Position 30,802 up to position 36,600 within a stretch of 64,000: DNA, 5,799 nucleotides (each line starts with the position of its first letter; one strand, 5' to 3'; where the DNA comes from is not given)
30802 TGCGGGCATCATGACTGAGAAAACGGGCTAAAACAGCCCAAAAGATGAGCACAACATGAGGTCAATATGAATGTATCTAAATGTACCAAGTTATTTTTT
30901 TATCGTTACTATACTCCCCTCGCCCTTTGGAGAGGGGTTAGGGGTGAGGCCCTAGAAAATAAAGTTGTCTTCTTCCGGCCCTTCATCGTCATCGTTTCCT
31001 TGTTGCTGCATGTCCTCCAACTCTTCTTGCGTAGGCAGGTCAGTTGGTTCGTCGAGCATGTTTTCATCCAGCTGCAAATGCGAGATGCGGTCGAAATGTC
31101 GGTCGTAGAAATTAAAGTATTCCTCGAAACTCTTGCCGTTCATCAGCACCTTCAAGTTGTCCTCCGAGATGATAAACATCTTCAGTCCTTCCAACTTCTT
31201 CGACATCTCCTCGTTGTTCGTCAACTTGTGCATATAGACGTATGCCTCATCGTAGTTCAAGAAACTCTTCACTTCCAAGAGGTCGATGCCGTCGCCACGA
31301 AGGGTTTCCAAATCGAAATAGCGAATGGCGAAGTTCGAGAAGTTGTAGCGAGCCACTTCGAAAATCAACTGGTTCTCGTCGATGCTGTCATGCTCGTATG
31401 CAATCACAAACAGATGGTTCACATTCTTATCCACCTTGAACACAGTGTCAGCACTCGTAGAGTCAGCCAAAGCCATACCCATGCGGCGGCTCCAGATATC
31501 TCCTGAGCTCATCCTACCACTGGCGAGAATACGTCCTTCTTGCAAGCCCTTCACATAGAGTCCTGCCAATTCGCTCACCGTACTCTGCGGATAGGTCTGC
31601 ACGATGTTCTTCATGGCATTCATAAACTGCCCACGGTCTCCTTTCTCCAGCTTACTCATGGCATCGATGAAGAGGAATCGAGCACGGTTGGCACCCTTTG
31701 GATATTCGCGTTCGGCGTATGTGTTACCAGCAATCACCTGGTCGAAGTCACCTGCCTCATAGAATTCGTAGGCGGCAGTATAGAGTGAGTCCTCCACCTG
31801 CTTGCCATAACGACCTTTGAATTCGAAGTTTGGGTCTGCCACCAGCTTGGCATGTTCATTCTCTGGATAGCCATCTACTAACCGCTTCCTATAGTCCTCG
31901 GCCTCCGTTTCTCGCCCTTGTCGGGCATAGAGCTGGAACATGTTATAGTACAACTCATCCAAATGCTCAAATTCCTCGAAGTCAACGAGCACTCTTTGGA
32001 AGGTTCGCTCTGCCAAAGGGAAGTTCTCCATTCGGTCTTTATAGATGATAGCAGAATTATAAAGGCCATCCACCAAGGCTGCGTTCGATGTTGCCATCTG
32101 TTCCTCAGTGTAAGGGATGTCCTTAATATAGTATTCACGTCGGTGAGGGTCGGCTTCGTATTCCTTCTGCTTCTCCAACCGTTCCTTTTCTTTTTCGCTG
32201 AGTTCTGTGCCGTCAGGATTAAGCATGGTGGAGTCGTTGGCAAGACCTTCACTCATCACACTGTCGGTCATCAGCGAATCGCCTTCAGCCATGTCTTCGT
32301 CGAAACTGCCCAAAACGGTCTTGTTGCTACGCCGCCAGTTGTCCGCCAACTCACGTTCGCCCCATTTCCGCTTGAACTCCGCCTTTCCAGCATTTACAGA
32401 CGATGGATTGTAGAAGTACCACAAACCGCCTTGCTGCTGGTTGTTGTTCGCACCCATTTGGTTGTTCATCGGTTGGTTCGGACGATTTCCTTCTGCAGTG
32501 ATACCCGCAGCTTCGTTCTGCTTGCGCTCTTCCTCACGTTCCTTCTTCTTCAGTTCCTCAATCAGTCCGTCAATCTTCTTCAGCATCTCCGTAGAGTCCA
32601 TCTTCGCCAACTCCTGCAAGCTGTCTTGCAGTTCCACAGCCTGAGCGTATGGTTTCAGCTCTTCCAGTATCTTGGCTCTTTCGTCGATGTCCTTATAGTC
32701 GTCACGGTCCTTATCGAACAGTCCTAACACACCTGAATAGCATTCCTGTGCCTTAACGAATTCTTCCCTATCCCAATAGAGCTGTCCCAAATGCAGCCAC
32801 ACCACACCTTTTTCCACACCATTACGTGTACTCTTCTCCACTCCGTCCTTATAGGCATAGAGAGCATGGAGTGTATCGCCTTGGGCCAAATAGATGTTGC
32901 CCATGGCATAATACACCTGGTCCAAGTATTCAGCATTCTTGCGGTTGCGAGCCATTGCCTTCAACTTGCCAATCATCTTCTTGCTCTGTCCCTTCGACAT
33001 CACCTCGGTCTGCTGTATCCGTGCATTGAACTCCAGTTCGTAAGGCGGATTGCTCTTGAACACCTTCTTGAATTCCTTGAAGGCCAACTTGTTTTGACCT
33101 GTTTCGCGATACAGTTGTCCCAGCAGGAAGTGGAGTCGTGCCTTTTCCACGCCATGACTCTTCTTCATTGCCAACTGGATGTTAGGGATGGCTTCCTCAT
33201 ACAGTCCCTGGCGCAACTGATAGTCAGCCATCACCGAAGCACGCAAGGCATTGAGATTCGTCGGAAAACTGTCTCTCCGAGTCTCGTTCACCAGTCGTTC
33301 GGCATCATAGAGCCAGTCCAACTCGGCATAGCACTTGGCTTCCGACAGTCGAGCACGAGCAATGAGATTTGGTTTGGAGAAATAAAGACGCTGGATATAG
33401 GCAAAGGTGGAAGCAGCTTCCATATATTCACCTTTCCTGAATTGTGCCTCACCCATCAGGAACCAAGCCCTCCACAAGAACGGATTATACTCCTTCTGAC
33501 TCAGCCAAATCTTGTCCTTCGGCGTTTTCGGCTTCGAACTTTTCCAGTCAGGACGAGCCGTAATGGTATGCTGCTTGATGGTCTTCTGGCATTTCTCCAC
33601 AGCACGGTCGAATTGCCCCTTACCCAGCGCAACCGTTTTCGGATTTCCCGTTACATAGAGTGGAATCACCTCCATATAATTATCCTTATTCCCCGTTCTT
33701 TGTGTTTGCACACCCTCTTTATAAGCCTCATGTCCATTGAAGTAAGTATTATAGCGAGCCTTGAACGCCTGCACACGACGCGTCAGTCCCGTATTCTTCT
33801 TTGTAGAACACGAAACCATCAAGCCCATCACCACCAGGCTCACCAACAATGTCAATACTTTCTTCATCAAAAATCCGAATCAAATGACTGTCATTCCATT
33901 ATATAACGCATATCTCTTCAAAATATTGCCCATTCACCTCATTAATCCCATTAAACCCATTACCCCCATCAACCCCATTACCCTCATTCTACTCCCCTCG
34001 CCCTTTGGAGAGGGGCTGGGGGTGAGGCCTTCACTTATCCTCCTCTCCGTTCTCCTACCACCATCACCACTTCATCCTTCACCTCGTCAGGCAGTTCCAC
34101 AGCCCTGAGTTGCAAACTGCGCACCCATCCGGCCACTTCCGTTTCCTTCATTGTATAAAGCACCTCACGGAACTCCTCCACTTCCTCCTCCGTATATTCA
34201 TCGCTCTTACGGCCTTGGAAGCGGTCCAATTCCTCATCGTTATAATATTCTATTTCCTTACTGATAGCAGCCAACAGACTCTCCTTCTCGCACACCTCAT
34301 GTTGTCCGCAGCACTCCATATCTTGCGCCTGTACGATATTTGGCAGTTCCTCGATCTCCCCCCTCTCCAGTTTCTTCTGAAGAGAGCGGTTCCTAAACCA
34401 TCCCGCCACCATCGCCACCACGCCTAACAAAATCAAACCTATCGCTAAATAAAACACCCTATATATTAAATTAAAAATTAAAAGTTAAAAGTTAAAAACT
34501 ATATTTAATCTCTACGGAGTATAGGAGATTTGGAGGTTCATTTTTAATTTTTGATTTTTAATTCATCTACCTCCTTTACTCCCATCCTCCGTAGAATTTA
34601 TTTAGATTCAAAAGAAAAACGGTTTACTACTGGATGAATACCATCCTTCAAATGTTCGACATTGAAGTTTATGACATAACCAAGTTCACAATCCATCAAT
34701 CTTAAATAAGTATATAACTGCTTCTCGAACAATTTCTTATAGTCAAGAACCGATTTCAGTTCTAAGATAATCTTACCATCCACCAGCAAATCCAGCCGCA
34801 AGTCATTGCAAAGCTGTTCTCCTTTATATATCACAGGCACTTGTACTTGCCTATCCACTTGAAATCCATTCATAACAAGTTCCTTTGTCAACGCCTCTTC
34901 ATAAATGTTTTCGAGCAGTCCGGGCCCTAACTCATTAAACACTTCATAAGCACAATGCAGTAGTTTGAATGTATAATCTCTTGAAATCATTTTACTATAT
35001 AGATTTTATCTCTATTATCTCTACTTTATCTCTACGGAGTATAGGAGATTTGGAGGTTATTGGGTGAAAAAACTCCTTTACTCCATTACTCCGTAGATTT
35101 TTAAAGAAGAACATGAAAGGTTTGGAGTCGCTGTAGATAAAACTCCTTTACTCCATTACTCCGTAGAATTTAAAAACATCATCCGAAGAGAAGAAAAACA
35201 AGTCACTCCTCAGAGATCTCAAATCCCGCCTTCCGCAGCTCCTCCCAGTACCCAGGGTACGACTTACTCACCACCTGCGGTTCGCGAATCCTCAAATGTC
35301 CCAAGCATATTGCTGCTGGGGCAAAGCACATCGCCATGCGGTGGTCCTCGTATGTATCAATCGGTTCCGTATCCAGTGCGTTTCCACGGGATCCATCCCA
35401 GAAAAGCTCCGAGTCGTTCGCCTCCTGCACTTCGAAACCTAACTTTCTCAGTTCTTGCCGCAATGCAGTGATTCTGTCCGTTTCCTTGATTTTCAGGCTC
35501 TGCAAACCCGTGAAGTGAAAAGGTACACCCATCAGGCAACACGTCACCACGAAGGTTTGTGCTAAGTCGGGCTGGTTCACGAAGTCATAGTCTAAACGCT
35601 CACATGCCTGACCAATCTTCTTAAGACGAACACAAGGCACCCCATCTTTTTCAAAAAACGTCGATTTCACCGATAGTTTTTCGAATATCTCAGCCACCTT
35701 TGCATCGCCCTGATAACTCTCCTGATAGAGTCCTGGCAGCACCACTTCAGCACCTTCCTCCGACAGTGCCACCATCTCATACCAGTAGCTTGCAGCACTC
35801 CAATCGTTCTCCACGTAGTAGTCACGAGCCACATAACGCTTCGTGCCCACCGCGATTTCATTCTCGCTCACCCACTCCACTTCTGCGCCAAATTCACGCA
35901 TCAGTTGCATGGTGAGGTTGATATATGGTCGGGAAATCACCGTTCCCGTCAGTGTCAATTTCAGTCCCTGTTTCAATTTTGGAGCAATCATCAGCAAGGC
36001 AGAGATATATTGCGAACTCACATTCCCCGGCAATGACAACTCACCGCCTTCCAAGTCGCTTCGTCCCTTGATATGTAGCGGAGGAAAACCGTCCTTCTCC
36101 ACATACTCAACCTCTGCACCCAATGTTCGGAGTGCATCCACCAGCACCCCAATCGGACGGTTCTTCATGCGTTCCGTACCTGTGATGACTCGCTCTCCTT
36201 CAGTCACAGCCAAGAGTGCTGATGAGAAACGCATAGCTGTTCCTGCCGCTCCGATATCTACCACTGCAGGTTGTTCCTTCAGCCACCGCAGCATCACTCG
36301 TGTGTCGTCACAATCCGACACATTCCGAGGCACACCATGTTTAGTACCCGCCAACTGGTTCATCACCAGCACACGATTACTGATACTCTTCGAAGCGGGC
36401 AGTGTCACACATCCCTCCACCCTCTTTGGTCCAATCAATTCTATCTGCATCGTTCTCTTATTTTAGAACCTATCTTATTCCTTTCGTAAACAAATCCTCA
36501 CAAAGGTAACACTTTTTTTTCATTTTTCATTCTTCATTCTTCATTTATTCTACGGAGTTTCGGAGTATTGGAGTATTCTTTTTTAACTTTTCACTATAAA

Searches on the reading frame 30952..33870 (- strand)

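Call 12: search_protein_families(library=pfam, proteins=[window:30952-33870:-], max_evalue=0.001)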
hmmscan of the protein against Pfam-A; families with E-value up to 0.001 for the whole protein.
window:30952-33870:- (972 aa): 8 families
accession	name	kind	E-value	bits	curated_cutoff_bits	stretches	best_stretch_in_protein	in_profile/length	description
PF13432.12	TPR_16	-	1.2e-12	48.5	32.7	0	214-269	3-56/65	Tetratricopeptide repeat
PF13424.12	TPR_12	-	1.4e-10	41.6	30.1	0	214-270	9-71/77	Tetratricopeptide repeat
PF07719.23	TPR_2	-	2.3e-09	37.1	27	0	244-275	1-32/34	Tetratricopeptide repeat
PF13181.12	TPR_8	-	3.2e-09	36.7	25.7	0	244-275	1-32/34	Tetratricopeptide repeat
PF00515.34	TPR_1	-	5.6e-08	32.7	27.8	0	319-341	3-25/34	Tetratricopeptide repeat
PF13428.12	TPR_14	-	6.7e-07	29.8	23.5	0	639-674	2-37/44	Tetratricopeptide repeat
PF14559.12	TPR_19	-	5.7e-06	27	25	0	632-678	19-66/68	Tetratricopeptide repeat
PF13431.12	TPR_17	-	0.0002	21.8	24.4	0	127-152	7-32/34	Tetratricopeptide repeat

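Call 76: search_protein_families(library=ncbifam, proteins=[window:30952-33870:-], max_evalue=0.001)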
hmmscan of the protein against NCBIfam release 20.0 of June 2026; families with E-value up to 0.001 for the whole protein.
window:30952-33870:- (972 aa): 7 families
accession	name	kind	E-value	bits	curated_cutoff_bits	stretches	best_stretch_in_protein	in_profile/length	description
NF052312.1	T9SS_PorW_SprE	equivalog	5.9e-214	712.8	250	1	15-769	2-713/716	type IX secretion system periplasmic lipoprotein PorW/SprE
TIGR02795.1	tol_pal_ybgF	equivalog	1.2e-17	64.6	90.1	0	288-385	10-106/119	tol-pal system protein YbgF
TIGR03302.1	OM_YfiO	subfamily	1.9e-07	30.8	81.4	0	690-776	30-115/239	outer membrane protein assembly factor BamD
TIGR02917.1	PEP_TPR_lipo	equivalog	4.5e-07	28.1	312.2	1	136-401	264-508/899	XrtA/PEP-CTERM system TPR-repeat protein PrsT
TIGR02521.1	type_IV_pilW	equivalog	1.2e-05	25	154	0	219-275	42-96/234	type IV pilus biogenesis/stability protein PilW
TIGR02552.1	LcrH_SycD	equivalog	1.8e-05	24.5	104.8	0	128-191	47-106/136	SycD/LcrH family type III secretion system chaperone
NF047507.1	TPR_BatC_Lepto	exception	4.4e-05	23.1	175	0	218-277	68-129/214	TPR repeat-containing protein BatC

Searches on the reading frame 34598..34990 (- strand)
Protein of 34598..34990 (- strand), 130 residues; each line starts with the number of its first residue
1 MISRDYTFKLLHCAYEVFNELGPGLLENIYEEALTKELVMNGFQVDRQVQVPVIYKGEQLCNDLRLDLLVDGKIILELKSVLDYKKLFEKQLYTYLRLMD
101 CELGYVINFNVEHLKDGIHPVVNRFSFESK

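Call 12: search_protein_families(library=pfam, proteins=[window:34598-34990:-], max_evalue=0.001)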
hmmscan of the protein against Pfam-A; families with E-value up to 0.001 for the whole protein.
window:34598-34990:- (130 aa): 1 family
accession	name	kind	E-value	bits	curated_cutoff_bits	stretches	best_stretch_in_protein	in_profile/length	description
PF13366.12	PDDEXK_3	-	5.9e-36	123.8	22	1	5-118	2-114/117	PD-(D/E)XK nuclease superfamily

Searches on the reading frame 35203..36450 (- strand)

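Call 6: search_protein_families(library=pfam, proteins=[window:35203-36450:-], max_evalue=0.01)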
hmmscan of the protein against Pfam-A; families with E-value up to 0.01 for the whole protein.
window:35203-36450:- (415 aa): 1 family
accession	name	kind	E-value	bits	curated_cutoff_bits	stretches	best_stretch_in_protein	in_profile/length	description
PF00275.25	EPSP_synthase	-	1.5e-79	268.1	22.8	2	61-405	83-417/417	EPSP synthase (3-phosphoshikimate 1-carboxyvinyltransferase)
